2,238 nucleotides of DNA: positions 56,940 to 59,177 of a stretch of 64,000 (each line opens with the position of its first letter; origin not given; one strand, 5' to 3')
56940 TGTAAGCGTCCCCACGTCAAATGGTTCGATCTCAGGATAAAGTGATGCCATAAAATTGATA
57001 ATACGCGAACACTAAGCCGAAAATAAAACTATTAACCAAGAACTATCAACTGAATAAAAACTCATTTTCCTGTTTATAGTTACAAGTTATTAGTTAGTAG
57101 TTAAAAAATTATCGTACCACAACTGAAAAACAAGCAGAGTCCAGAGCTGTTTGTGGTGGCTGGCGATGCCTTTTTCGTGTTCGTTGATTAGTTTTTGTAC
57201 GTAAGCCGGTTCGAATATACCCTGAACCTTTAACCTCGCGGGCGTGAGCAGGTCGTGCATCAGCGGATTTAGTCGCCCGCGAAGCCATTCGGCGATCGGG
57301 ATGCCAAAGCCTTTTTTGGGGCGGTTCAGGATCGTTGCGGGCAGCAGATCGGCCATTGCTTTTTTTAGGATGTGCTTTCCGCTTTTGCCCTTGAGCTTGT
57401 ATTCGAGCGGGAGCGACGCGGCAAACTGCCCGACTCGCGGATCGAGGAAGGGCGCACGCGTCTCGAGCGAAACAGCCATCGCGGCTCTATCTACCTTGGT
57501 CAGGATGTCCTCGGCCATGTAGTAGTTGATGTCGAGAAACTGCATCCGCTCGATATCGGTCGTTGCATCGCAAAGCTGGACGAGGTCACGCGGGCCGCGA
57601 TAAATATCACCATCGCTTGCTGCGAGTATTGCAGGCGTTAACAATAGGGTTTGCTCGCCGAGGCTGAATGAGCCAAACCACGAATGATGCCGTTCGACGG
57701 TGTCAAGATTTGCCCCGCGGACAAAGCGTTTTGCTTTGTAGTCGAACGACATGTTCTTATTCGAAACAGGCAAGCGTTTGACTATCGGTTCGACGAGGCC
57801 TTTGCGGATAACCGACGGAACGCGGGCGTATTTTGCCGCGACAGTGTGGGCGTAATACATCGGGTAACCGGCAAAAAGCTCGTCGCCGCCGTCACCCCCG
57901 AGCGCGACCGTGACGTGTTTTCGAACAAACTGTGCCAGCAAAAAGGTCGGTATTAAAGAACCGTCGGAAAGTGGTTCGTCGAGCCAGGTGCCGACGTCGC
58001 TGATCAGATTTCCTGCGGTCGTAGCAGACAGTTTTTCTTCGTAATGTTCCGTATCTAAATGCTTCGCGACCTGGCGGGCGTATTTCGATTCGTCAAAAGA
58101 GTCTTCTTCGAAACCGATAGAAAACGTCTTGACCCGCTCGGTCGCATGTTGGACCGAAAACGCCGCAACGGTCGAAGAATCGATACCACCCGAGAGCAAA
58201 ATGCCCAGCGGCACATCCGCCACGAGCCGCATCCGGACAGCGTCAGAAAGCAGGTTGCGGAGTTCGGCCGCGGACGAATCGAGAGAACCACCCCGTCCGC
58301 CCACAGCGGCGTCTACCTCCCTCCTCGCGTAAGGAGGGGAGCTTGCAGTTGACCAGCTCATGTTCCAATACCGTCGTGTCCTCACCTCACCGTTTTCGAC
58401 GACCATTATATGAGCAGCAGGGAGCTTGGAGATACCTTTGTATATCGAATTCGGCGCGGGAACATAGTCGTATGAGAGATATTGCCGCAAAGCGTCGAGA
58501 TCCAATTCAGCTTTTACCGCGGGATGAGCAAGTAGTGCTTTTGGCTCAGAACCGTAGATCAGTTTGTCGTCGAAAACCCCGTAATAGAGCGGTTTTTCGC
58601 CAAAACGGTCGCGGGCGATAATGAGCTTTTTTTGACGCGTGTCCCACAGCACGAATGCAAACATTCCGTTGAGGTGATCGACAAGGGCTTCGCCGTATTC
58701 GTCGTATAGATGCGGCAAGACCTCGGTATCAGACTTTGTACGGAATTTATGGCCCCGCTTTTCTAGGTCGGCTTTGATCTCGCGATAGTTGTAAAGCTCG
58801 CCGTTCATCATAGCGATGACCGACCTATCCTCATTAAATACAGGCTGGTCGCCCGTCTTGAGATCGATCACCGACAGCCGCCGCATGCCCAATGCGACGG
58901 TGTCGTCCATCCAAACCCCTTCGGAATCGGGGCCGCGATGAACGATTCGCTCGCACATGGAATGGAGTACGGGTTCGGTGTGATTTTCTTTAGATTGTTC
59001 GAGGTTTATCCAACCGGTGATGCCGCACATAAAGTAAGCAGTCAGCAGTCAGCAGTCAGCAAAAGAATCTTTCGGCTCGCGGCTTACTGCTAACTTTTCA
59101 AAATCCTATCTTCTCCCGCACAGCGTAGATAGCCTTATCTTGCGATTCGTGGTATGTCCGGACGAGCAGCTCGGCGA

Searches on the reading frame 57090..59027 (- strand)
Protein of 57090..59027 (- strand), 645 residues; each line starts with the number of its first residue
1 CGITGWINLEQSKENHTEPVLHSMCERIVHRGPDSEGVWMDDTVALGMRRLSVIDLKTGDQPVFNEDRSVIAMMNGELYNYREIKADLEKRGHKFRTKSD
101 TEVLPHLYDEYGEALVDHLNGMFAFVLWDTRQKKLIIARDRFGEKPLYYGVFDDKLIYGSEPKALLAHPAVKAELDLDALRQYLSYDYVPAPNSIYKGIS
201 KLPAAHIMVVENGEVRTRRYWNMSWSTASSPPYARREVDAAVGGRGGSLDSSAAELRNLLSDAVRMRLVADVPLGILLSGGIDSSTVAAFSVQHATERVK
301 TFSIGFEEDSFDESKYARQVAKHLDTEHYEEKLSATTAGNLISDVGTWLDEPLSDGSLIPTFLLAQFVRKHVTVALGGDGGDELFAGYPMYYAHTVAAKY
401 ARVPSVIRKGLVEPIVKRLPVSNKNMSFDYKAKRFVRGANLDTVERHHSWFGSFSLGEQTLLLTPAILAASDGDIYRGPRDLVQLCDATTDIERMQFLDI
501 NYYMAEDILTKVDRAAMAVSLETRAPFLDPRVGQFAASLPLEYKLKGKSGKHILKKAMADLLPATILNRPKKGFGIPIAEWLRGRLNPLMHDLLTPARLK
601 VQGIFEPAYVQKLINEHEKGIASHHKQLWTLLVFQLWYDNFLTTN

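Call 78: search_protein_families(library=pfam, proteins=[window:57090-59027:-], max_evalue=0.00001)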
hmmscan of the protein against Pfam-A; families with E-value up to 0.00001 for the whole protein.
window:57090-59027:- (645 aa): 4 families
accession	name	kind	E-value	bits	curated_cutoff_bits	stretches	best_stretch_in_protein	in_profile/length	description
PF00733.27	Asn_synthase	-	3.7e-104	349.6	21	1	255-638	1-353/354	Asparagine synthase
PF13537.11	GATase_7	-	7.2e-46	155.6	25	1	49-167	2-123/123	Glutamine amidotransferase domain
PF13522.11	GATase_6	-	2.1e-42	144.7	27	1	33-161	1-130/130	Glutamine amidotransferase domain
PF12481.13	DUF3700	-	8.5e-07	29.1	27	1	113-162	123-172/228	Aluminium induced protein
